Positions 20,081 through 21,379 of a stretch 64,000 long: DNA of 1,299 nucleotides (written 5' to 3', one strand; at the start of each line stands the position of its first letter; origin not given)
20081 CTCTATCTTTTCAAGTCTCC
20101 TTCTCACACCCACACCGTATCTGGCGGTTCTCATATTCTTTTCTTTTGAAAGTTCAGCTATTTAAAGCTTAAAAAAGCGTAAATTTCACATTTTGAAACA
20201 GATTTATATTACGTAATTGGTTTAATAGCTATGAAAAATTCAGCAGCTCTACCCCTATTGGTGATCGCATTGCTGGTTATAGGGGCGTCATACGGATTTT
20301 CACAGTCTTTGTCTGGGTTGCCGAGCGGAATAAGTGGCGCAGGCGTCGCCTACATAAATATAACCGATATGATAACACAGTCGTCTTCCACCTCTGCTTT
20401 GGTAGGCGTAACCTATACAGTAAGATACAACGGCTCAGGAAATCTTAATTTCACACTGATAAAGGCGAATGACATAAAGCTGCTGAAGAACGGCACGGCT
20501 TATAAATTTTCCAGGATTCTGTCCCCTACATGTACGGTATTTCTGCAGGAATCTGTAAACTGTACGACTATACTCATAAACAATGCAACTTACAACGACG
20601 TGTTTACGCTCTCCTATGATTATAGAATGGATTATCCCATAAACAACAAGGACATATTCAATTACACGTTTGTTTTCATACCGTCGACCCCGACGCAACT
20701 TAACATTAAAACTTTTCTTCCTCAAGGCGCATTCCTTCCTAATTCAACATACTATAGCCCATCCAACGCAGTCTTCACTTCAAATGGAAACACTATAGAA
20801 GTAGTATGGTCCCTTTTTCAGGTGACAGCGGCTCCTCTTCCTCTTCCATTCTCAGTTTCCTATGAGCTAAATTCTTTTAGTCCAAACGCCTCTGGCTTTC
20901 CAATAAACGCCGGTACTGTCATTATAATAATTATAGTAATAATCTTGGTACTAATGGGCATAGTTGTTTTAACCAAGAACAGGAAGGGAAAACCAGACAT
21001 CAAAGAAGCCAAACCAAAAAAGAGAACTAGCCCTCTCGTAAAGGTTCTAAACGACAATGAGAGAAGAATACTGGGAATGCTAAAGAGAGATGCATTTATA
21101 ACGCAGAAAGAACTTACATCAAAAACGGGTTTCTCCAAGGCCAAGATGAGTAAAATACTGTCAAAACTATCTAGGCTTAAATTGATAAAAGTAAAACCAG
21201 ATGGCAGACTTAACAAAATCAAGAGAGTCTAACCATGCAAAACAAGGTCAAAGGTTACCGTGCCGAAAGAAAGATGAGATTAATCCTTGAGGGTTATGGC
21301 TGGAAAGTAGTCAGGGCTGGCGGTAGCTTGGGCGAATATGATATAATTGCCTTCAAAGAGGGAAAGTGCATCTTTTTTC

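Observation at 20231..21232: Membrane-spanning one-component regulator: extracellular glycosylated domain, TM segment and cytoplasmic winged-HTH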

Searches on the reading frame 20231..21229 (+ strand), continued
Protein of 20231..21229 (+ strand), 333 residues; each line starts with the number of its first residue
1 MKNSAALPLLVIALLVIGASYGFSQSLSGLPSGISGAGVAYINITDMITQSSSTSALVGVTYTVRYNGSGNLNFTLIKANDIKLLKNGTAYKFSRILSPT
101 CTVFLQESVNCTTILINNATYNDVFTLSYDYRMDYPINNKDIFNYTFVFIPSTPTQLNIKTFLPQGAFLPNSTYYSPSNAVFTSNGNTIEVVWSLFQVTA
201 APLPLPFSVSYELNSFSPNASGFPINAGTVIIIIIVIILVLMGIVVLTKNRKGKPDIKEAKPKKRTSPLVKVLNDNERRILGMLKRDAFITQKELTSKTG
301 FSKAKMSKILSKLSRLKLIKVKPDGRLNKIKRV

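Call 38: search_protein_families(library=pfam, proteins=[P0171, P0098, P0165, P0065, P0140, P0113], max_evalue=0.01)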
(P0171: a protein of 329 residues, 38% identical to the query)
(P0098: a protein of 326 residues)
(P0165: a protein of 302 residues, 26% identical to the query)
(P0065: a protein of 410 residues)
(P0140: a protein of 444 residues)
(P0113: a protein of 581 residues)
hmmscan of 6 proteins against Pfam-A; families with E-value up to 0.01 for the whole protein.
P0171 (329 aa): 2 families
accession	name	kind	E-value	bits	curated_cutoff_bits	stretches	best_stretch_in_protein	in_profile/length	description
PF24034.1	DUF7343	-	2.9e-17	62.7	27.6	1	262-321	2-61/62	Domain of unknown function (DUF7343)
PF24036.1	DUF7345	-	6.2e-13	49.5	27.5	1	41-169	1-132/132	Domain of unknown function (DUF7345)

P0098 (326 aa): 5 families
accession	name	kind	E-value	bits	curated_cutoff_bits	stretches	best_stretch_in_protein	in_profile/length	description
PF24034.1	DUF7343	-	1.1e-16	60.9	27.6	1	231-290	2-61/62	Domain of unknown function (DUF7343)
PF12802.13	MarR_2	-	3.3e-06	27.6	27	1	243-281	16-54/61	MarR family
PF01978.25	TrmB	-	2.5e-05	24.5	25.6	1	249-281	24-56/68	Sugar-specific transcriptional regulator TrmB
PF01047.28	MarR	-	0.002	18.4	24.6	1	242-282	12-52/59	MarR family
PF22665.2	DUF6293_C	-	0.0063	17.4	27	0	255-292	55-92/101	DUF6293 C-terminal winged helix domain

P0165 (302 aa): 5 families
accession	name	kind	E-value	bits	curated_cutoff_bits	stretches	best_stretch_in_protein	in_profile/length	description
PF24034.1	DUF7343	-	1e-15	57.7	27.6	1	239-298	2-61/62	Domain of unknown function (DUF7343)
PF12802.13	MarR_2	-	2.5e-05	24.8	27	1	243-289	8-54/61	MarR family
PF09339.16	HTH_IclR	-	0.00094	19.3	22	1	244-287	7-50/52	IclR helix-turn-helix domain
PF16316.10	DUF4956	-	0.0028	17.8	30.6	1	191-267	81-158/169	Domain of unknown function (DUF4956)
PF09919.14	DUF2149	-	0.0058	17.4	27.1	0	200-262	7-64/92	Uncharacterized conserved protein (DUF2149)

P0065 (410 aa): 14 families
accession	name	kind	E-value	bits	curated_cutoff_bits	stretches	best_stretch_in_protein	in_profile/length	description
PF24034.1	DUF7343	-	5.1e-17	61.9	27.6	1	344-402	2-61/62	Domain of unknown function (DUF7343)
PF13412.12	HTH_24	-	2.1e-11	43.7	21.9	1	347-389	5-47/48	Winged helix-turn-helix DNA-binding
PF12802.13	MarR_2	-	1.9e-08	34.7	27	1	353-392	13-53/61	MarR family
PF01047.28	MarR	-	1e-06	28.9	24.6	1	343-393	1-51/59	MarR family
PF13545.12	HTH_Crp_2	-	1.7e-05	25.1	27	1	359-393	22-57/70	Crp-like helix-turn-helix domain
PF25212.1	HVO_A0114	-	4.5e-05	23.6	27.6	1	336-402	13-79/84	HVO_A0114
PF09339.16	HTH_IclR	-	0.00041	20.5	22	1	350-389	8-48/52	IclR helix-turn-helix domain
PF01978.25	TrmB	-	0.00062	20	25.6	1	344-393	7-56/68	Sugar-specific transcriptional regulator TrmB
PF06818.20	Fez1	-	0.00075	20.5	34.4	1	231-342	48-159/199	Fez1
PF04849.18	HAP1_N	-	0.002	17.8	33.9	1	234-343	98-207/307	HAP1 N-terminal conserved region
PF25213.1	HVO_A0261_N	-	0.0044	17.3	35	1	358-392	23-57/86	HVO_A0261 N-terminal domain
PF04492.19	Phage_rep_O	-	0.0048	17.8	28.7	1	355-395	45-84/95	Bacteriophage replication protein O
PF08279.18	HTH_11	-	0.0049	17.2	25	0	348-391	3-47/55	HTH domain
PF13870.11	CCDC113_CCDC96_CC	-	0.0096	16.1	31.6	0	236-321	50-135/177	CCDC113/CCDC96, coiled-coil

P0140 (444 aa): 11 families
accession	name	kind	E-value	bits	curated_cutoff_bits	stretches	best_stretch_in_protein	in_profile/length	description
PF24034.1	DUF7343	-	1.6e-12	47.5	27.6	1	244-300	3-59/62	Domain of unknown function (DUF7343)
PF12802.13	MarR_2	-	6.9e-06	26.6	27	1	243-291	3-52/61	MarR family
PF01978.25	TrmB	-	5.8e-05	23.3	25.6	1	243-295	6-58/68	Sugar-specific transcriptional regulator TrmB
PF09339.16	HTH_IclR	-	0.0003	20.9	22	1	251-291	9-50/52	IclR helix-turn-helix domain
PF13412.12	HTH_24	-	0.00046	20.1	21.9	1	244-290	2-48/48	Winged helix-turn-helix DNA-binding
PF13463.12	HTH_27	-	0.0011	19.6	22.2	1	243-303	1-62/68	Winged helix DNA-binding domain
PF01047.28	MarR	-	0.0013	19.1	24.6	1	243-290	1-48/59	MarR family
PF25212.1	HVO_A0114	-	0.0017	18.6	27.6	1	235-301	12-78/84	HVO_A0114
PF05062.17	RICH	-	0.006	17.4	23.2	1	382-433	10-60/82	RICH domain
PF25213.1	HVO_A0261_N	-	0.006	16.9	35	0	242-292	6-57/86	HVO_A0261 N-terminal domain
PF01022.26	HTH_5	-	0.007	16.7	22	0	249-290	6-46/47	Bacterial regulatory protein, arsR family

P0113 (581 aa): 80 families (the best 25 are shown)
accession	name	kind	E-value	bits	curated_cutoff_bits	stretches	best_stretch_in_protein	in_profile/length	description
PF08279.18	HTH_11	-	2.7e-54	181.3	25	8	456-507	2-54/55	HTH domain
PF13412.12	HTH_24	-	6e-52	173.4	21.9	7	527-565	7-45/48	Winged helix-turn-helix DNA-binding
PF12802.13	MarR_2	-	1.2e-42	144.3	27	4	529-571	11-54/61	MarR family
PF25213.1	HVO_A0261_N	-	1.7e-41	140.4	35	4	34-79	15-59/86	HVO_A0261 N-terminal domain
PF02082.26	Rrf2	-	2.1e-37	128.7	30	4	462-509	17-64/132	Iron-dependent Transcriptional regulator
PF24034.1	DUF7343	-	3e-36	123.5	27.6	5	528-570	8-51/62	Domain of unknown function (DUF7343)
PF08280.17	HTH_Mga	-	6.2e-35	119.4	23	4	454-493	5-44/59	M protein trans-acting positive regulator (MGA) HTH domain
PF01978.25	TrmB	-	5.3e-34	116.3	25.6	5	530-579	16-64/68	Sugar-specific transcriptional regulator TrmB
PF01047.28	MarR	-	1.3e-33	115.1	24.6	3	527-569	7-49/59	MarR family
PF13545.12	HTH_Crp_2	-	3.5e-26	91.4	27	1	45-78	23-56/70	Crp-like helix-turn-helix domain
PF17782.7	DprA_WH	-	3.5e-26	91.4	22.9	0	526-572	15-60/61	DprA winged helix domain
PF13404.12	HTH_AsnC-type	-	2.9e-25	88.3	27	1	460-486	9-35/42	AsnC-type helix-turn-helix domain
PF09339.16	HTH_IclR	-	1.5e-24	85.9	22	3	528-570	8-51/52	IclR helix-turn-helix domain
PF01022.26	HTH_5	-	1.1e-23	83.3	22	3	527-565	6-43/47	Bacterial regulatory protein, arsR family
PF00392.27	GntR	-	1.4e-23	82.7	27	0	538-572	24-59/64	Bacterial regulatory proteins, gntR family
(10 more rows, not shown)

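Call 47: search_solved_structures(query=A4, max_evalue=1)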
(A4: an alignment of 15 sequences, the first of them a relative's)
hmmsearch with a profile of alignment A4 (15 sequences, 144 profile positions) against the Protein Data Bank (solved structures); distinct sequences matched with E-value up to 1: 4.
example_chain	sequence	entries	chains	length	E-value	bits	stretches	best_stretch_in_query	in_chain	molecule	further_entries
4ml3_A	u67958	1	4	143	0.0012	21.9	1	35-104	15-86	Response regulator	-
4cbv_A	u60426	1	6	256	0.0035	20.5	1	35-104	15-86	COME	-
4mld_A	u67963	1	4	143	0.0039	20.3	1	35-104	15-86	Response regulator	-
4u06_A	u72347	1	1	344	0.23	14.6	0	35-110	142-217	LIC10831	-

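Call 48: search_protein_families(library=pfam, alignment_id=A4, max_evalue=0.1)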
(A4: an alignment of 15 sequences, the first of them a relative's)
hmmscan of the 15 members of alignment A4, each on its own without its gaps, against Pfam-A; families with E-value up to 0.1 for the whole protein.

A. member 1, L076:48-482:+ (145 aa): 0 families

B. families by the number of members that match (of 15 scanned): 7 families
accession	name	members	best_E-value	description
PF07199.16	DUF1411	1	0.0032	Protein of unknown function (DUF1411)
PF14637.11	FNIP_M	1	0.026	Folliculin-interacting protein middle domain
PF10212.14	PPP1R21_helical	1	0.029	Protein phosphatase 1 regulatory subunit 21, six-helix bundle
PF10815.13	ComZ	1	0.04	ComZ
PF17804.6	TSP_NTD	1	0.047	Tail specific protease N-terminal domain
PF08360.16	TetR_C_5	1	0.095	QacR-like protein, C-terminal region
PF24101.1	eWH_GTF3C1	1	0.099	GTF3C1, extended winged-helix domain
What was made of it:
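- Tried and rejected: No Pfam or credible PDB match (calls 47, 48).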

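Call 58: search_protein_families(library=pfam, alignment_id=A2, max_evalue=5)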
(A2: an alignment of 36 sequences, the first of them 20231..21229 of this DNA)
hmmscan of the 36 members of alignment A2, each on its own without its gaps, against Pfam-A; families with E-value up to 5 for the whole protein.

A. member 1, window:20231-21229:+ (333 aa): 13 families
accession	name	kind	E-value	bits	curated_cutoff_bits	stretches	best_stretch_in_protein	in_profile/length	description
PF24034.1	DUF7343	-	1.3e-08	35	27.6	1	275-331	3-60/62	Domain of unknown function (DUF7343)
PF13412.12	HTH_24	-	8.8e-07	28.9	21.9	1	273-320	1-48/48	Winged helix-turn-helix DNA-binding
PF12802.13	MarR_2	-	7.8e-06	26.4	27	1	273-325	3-56/61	MarR family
PF02002.24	TFIIE_alpha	-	0.025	14.9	22.9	1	272-322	10-60/105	TFIIE alpha subunit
PF04277.18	OAD_gamma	-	0.042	15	27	1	228-271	12-55/76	Oxaloacetate decarboxylase, gamma chain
PF04492.19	Phage_rep_O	-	0.071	14.1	28.7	1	276-321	36-81/95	Bacteriophage replication protein O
PF13545.12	HTH_Crp_2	-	0.071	13.5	27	1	289-322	22-55/70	Crp-like helix-turn-helix domain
PF01047.28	MarR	-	0.1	13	24.6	1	273-323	1-51/59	MarR family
PF21984.2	DnaD_N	-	0.12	13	27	1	285-322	31-68/101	DnaD N-terminal domain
PF15977.11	HTH_46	-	0.15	12.6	29.3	1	295-332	29-65/68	Winged helix-turn-helix DNA binding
PF14394.12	DUF4423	-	0.17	12.1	30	1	283-329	29-76/165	Domain of unknown function (DUF4423)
PF13443.12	HTH_26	-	0.27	11.9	22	1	286-312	7-33/63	Cro/C1-type HTH DNA-binding domain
PF25212.1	HVO_A0114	-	0.28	11.5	27.6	1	269-329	16-76/84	HVO_A0114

B. families by the number of members that match (of 36 scanned): 106 families (the first 25 are shown)
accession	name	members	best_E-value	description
PF24034.1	DUF7343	36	3.6e-19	Domain of unknown function (DUF7343)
PF12802.13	MarR_2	34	1.3e-08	MarR family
PF13412.12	HTH_24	29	7e-07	Winged helix-turn-helix DNA-binding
PF01978.25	TrmB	25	1.6e-07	Sugar-specific transcriptional regulator TrmB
PF09339.16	HTH_IclR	23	8.1e-05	IclR helix-turn-helix domain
PF13730.12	HTH_36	22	0.00018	Helix-turn-helix domain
PF22665.2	DUF6293_C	21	7e-05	DUF6293 C-terminal winged helix domain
PF01047.28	MarR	20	4.1e-06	MarR family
PF13545.12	HTH_Crp_2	16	5.2e-05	Crp-like helix-turn-helix domain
PF13463.12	HTH_27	13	0.00018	Winged helix DNA-binding domain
PF25213.1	HVO_A0261_N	12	0.00043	HVO_A0261 N-terminal domain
PF25212.1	HVO_A0114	10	0.0066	HVO_A0114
PF05158.18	RNA_pol_Rpc34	9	3.2e-05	RNA polymerase Rpc34 subunit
PF02002.24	TFIIE_alpha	7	0.00021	TFIIE alpha subunit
PF03965.22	Penicillinase_R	7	0.013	Penicillinase repressor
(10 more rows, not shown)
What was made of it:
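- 21032..21229 (+): aa 268-333: cytoplasmic winged helix-turn-helix (DUF7343/HTH_24). The recognition helix begins with S302-K303-A304-K305-x-S307. Wing residues G325 and N328 are conserved. All 36 diverse relatives hit DUF7343 (call 58).
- On Pfam DUF7343 (PF24034): 36 of 36 diverse relatives match (call 58).
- wHTH profile hits in all 36 diverse members (call 58).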

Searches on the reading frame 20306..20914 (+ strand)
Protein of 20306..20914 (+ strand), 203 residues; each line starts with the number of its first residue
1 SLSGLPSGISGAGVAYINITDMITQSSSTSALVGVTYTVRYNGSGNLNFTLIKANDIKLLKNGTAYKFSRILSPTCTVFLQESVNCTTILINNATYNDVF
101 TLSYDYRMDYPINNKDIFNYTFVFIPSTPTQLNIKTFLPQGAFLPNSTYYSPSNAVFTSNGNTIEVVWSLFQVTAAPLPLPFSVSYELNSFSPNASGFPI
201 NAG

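Call 52: predict_structure(alignment_id=A3)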
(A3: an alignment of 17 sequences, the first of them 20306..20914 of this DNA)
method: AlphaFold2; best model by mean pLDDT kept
length: 203 residues; sequences in the alignment: 17
mean_pLDDT: 80.2   pTM: 0.79
mean pLDDT of the five models: 80.2, 79.6, 76.0, 73.8, 63.4
residues with pLDDT >= 90: 75; 70-90: 79; 50-70: 28; < 50: 21
segments of 3 or more residues with pLDDT < 50: 1-11, 194-203
pLDDT, mean of each block of 10 residues (from residue 1): 36 76 91 94 85 91 93 66 79 89 94 86 82 93 79 89 89 69 88 48 36
secondary structure, 60 per line:
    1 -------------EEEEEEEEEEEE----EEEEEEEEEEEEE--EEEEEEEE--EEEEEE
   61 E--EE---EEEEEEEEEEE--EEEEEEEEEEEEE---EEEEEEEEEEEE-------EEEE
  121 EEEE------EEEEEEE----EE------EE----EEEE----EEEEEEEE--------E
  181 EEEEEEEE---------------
elements in order: E14-25 E30-42 E45-52 E55-61 E69-79 E82-94 E98-109 E117-124 E131-137 E156-159 E164-171 E180-188
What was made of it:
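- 20306..20914 (+): aa 26-228: extracellular all-beta ectodomain with 9 N-glycosylation sequons. Two cysteines (C101, C111) are invariant among the close relatives. P164, P177, G186 and W193 are conserved across the wider family. AlphaFold2 pTM 0.79 (call 52).
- Checked: Ectodomain alone (call 52): pLDDT 80, pTM 0.79.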

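Call 55: fold_search(model_id=the predicted structure, library=pdb)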
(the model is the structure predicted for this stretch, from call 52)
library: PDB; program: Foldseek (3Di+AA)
matches with E <= 10: 1555; with E <= 0.001: 72
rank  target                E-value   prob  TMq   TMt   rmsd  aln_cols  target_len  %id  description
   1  4g2a                  5.2e-06  1.00  0.54  0.38   5.3       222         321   10  Crystal structure of a putative nutrient binding protein (lpg2210) from Legionella pneumophila subsp. pneumophila str. P (released 2012-08-29)
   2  6fpy_A                5.5e-06  1.00  0.49  0.20   6.9       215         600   14  Inter-alpha-inhibitor heavy chain 1, wild type (released 2019-02-27)
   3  6fpz_A                9.4e-06  1.00  0.48  0.20   7.0       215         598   14  Inter-alpha-inhibitor heavy chain 1, D298A (released 2019-02-27)
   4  3kd4_A                1.1e-05  1.00  0.37  0.20   8.6       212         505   13  CRYSTAL STRUCTURE OF A PUTATIVE PROTEASE (BDI_1141) FROM PARABACTEROIDES DISTASONIS ATCC 8503 AT 2.00 A RESOLUTION (released 2009-11-24)
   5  8pn9_E                4.0e-05  1.00  0.54  0.22   6.2       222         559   13  Structure of human oligosaccharyltransferase OST-A complex bound to NGI-1 (released 2024-05-08)
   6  6s7t_E                5.7e-05  1.00  0.51  0.27   6.5       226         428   13  Cryo-EM structure of human oligosaccharyltransferase complex OST-B (released 2019-12-18)
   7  6s7o_E                7.9e-05  1.00  0.50  0.22   6.4       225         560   12  Cryo-EM structure of human oligosaccharyltransferase complex OST-A (released 2019-12-18)
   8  8b6l_O                7.9e-05  1.00  0.50  0.21   6.4       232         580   14  Subtomogram average of the human Sec61-TRAP-OSTA-translocon (released 2022-12-07)
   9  8cgp_B                9.8e-05  1.00  0.44  0.14  10.1       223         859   10  Insulin regulated aminopeptidase (IRAP) in complex with an allosteric aryl sulfonamide inhibitor (released 2024-01-31)
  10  7v9p_B                9.8e-05  1.00  0.40  0.13   8.3       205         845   11  Crystal structure of the lanthipeptide zinc-metallopeptidase EryP from saccharopolyspora erythraea in intermediate sta (released 2022-05-11)
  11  4qpe                  1.1e-04  1.00  0.40  0.12   7.8       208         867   14  Crystal structure of Aminopeptidase N in complex with N-cyclohexyl-1,2-diaminoethylphosphonic acid (released 2014-09-24)
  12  2xpy                  1.3e-04  1.00  0.44  0.18   7.2       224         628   12  Structure of Native Leukotriene A4 Hydrolase from Saccharomyces cerevisiae (released 2010-12-29)
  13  4pw4                  1.3e-04  1.00  0.41  0.12   8.1       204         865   14  Crystal structure of Aminopeptidase N in complex with phosphonic acid analogue of homophenylalanine L-(R)-hPheP (released 2014-06-25)
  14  6ifg_B                1.6e-04  1.00  0.43  0.24   8.7       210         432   10  Crystal structure of M1 zinc metallopeptidase E323A mutant bound to Tyr-ser-ala substrate from Deinococcus radiodurans (released 2019-09-25)
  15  4pj6_A                1.7e-04  1.00  0.42  0.14   9.2       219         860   10  Crystal Structure of Human Insulin Regulated Aminopeptidase with Lysine in Active Site (released 2014-12-03)
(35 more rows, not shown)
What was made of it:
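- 20306..20914 (+): Foldseek matches lpg2210, ITIH1, ribophorin I and M1 aminopeptidase N-domains at TM about 0.5 (call 55).
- On Ribophorin I / Ost1 (PF04597): Fold similarity of the one domain is TM 0.50-0.54 (call 55).
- Foldseek on the ectodomain model hits human OST chain E with TM 0.50-0.54 and E = 4e-5 (call 55). Unrelated proteins with the same sandwich (lpg2210, ITIH1, M1 aminopeptidases) match equally well (call 55). The ectodomain is a glycosylated beta-sandwich next to the membrane (calls 52, 55).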
